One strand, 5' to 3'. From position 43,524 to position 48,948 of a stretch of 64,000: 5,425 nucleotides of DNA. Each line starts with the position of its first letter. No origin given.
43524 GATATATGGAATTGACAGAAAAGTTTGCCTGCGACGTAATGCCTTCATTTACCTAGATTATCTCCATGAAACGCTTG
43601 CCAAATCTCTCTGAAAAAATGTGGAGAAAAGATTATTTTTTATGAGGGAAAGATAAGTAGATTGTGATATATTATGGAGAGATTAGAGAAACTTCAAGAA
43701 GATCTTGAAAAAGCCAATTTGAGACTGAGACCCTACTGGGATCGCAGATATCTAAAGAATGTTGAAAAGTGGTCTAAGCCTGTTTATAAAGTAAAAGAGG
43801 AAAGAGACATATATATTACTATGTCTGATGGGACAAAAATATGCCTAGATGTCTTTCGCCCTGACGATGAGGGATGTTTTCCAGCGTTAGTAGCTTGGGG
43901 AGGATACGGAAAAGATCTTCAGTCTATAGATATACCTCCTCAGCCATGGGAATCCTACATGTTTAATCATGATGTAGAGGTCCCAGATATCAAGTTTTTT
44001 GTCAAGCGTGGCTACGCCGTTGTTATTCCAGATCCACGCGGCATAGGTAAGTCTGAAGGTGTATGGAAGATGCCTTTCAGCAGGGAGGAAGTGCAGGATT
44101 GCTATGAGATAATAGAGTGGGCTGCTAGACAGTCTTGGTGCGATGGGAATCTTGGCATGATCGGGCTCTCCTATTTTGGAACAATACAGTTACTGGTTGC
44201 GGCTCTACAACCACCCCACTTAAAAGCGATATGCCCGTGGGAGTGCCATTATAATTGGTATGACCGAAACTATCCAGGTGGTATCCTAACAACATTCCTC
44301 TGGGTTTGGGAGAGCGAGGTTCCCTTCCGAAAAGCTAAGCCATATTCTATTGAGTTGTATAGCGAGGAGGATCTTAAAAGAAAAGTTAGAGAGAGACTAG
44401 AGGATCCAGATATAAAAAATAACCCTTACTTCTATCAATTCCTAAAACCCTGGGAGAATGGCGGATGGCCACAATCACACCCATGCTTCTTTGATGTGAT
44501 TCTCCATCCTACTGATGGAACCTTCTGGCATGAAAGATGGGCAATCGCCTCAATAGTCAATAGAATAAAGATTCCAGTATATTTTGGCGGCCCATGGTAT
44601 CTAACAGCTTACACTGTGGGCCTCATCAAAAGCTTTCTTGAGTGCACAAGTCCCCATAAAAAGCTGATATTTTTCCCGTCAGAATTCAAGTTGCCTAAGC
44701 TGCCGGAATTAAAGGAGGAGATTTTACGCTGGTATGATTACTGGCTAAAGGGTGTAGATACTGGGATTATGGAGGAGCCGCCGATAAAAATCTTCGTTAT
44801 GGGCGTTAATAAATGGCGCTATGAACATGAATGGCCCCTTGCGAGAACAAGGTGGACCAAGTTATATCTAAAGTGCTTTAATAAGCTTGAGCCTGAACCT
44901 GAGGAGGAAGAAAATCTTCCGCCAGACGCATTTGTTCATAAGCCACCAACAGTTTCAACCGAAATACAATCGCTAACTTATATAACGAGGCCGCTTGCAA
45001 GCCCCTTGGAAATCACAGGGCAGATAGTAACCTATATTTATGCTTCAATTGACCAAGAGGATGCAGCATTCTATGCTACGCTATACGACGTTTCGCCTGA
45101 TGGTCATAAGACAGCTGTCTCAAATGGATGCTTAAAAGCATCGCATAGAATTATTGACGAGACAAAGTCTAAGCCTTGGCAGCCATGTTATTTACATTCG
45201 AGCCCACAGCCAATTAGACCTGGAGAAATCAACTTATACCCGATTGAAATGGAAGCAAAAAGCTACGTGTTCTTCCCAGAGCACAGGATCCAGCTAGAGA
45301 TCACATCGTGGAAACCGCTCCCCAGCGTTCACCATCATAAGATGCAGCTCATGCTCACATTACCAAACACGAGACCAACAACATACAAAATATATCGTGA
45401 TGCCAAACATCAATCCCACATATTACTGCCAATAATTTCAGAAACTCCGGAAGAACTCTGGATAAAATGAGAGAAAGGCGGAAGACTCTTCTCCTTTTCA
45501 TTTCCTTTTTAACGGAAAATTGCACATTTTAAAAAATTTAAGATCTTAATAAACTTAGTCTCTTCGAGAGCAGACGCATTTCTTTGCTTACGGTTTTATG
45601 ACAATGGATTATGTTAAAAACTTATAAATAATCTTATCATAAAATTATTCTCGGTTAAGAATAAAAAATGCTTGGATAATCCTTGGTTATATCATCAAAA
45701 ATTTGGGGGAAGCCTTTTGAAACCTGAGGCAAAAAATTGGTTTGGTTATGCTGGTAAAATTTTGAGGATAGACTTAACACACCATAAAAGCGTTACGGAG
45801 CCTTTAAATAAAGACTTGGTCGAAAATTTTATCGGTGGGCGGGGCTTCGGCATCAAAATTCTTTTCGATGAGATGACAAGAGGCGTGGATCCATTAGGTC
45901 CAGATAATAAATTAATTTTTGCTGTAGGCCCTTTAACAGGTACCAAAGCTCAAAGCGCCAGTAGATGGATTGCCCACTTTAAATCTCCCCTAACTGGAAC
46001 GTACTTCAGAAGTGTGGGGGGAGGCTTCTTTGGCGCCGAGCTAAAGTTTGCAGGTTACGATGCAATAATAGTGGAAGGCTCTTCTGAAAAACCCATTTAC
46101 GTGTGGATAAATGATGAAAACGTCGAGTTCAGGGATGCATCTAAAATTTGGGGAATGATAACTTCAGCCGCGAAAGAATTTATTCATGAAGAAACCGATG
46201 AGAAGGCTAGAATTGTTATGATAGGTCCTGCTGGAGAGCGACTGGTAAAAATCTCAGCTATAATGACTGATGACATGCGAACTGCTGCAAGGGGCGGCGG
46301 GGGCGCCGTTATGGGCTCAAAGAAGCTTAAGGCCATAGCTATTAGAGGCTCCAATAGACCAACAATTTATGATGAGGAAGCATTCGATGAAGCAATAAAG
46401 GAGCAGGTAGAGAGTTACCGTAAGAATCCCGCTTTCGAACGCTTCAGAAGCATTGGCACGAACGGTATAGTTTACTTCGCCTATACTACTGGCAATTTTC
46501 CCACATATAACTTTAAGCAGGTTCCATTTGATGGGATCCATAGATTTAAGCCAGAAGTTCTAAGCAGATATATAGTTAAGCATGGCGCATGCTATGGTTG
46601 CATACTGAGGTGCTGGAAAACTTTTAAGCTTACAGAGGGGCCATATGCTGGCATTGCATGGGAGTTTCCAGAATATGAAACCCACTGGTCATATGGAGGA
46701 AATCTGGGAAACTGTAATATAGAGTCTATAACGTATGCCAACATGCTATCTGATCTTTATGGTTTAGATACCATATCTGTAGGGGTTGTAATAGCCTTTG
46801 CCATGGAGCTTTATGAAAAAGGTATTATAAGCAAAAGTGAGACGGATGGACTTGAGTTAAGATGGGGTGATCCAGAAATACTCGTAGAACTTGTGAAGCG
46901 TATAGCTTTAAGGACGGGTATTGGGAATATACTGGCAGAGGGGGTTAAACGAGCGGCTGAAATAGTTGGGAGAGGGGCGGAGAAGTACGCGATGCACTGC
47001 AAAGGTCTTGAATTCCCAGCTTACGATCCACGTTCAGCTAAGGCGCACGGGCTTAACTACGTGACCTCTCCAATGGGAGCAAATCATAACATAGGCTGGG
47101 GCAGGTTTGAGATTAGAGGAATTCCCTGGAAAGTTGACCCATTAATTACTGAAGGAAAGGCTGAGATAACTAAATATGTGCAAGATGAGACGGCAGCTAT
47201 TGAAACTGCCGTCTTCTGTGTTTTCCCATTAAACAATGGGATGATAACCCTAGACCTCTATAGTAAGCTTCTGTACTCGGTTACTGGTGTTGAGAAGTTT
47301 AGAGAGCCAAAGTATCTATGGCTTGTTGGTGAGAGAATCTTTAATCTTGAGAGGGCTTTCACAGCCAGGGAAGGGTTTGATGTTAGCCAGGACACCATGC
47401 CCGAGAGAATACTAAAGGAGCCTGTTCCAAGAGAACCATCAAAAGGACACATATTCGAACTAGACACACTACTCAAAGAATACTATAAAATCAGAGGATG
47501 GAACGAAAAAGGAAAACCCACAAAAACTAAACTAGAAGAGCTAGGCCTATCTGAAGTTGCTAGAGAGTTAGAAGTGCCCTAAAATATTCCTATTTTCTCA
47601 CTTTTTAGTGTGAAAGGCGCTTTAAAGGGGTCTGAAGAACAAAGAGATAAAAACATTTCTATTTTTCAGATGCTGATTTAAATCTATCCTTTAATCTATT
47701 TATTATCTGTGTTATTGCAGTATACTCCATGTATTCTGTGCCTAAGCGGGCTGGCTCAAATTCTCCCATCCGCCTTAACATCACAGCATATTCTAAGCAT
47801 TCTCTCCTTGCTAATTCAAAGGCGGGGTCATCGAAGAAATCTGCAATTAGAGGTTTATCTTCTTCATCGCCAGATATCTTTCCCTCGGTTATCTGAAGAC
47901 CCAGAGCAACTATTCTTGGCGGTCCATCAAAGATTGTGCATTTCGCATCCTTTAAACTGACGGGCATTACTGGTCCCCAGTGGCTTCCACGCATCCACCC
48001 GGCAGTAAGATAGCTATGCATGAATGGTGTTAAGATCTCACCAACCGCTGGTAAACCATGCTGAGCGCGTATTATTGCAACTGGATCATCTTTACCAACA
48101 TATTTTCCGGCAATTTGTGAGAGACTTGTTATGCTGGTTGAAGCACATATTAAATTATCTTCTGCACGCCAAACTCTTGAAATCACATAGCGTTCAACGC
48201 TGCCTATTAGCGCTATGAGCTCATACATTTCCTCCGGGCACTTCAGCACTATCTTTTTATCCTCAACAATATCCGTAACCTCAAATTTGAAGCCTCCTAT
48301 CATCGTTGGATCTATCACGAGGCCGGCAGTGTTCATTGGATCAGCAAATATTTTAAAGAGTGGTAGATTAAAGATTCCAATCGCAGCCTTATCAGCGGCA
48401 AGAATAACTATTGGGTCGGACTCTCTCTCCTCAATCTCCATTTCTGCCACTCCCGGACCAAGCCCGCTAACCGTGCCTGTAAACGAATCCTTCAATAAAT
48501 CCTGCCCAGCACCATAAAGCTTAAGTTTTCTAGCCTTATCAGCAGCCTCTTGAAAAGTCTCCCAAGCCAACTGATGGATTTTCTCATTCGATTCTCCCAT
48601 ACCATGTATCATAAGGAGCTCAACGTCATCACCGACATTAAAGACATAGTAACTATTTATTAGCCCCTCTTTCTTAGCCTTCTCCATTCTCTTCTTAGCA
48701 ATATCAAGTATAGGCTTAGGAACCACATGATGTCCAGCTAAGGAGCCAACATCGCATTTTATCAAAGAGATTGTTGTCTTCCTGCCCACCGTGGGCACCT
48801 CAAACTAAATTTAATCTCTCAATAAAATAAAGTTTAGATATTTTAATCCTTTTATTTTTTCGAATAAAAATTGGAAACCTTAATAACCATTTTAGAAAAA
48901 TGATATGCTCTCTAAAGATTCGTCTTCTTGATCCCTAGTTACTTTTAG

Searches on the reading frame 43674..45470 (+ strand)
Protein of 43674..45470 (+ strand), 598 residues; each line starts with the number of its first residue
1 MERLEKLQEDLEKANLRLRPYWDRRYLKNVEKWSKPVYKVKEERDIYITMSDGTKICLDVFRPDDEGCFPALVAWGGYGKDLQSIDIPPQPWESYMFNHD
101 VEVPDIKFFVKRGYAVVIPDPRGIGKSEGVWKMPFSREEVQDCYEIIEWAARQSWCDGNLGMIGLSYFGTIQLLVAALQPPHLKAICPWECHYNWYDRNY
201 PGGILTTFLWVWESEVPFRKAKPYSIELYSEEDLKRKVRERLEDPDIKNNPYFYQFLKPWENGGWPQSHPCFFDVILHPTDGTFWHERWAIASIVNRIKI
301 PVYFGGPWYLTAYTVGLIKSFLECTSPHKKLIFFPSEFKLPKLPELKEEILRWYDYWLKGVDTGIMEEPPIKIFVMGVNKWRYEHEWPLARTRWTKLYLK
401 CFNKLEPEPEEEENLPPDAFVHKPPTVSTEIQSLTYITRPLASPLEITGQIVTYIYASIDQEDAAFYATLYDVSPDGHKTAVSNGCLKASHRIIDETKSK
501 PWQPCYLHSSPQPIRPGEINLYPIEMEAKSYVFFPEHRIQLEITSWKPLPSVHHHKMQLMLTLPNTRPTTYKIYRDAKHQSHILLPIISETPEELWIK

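Call 11: search_protein_families(library=pfam, proteins=[window:43674-45470:+], max_evalue=0.01)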
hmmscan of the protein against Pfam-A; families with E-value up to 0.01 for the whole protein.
window:43674-45470:+ (598 aa): 5 families
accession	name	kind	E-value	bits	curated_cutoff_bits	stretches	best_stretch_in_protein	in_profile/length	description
PF02129.25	Peptidase_S15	-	9e-43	147.3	23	1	52-335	1-257/262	X-Pro dipeptidyl-peptidase (S15 family)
PF08530.16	PepX_C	-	7.8e-28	98.3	22.5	1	364-583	2-216/217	X-Pro dipeptidyl-peptidase C-terminal non-catalytic domain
PF00326.27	Peptidase_S9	-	4.3e-05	23.5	22.6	1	106-195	7-101/213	Prolyl oligopeptidase family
PF12146.15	Hydrolase_4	-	0.0001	22.2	27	1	107-186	25-104/239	Serine aminopeptidase, S33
PF00561.26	Abhydrolase_1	-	0.0035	17.5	25.8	1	110-186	24-97/245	alpha/beta hydrolase fold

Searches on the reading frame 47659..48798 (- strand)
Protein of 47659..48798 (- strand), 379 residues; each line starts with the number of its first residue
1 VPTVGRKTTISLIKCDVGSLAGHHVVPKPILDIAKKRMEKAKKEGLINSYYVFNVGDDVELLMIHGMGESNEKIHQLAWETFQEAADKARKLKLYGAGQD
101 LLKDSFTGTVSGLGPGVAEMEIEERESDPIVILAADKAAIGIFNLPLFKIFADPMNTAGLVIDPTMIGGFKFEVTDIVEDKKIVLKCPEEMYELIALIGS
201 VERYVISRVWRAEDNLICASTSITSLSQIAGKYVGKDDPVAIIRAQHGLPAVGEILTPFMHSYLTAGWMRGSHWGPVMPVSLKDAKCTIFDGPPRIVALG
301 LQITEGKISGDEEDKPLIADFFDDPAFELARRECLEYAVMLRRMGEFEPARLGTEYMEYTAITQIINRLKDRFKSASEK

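Call 11: search_protein_families(library=pfam, proteins=[window:47659-48798:-], max_evalue=0.01)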
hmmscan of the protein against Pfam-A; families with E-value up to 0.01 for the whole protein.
window:47659-48798:- (379 aa): 1 family
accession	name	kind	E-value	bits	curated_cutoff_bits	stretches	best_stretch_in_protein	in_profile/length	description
PF01950.21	FBPase_3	-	5.1e-157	523.1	25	1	7-374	1-361/361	Fructose-1,6-bisphosphatase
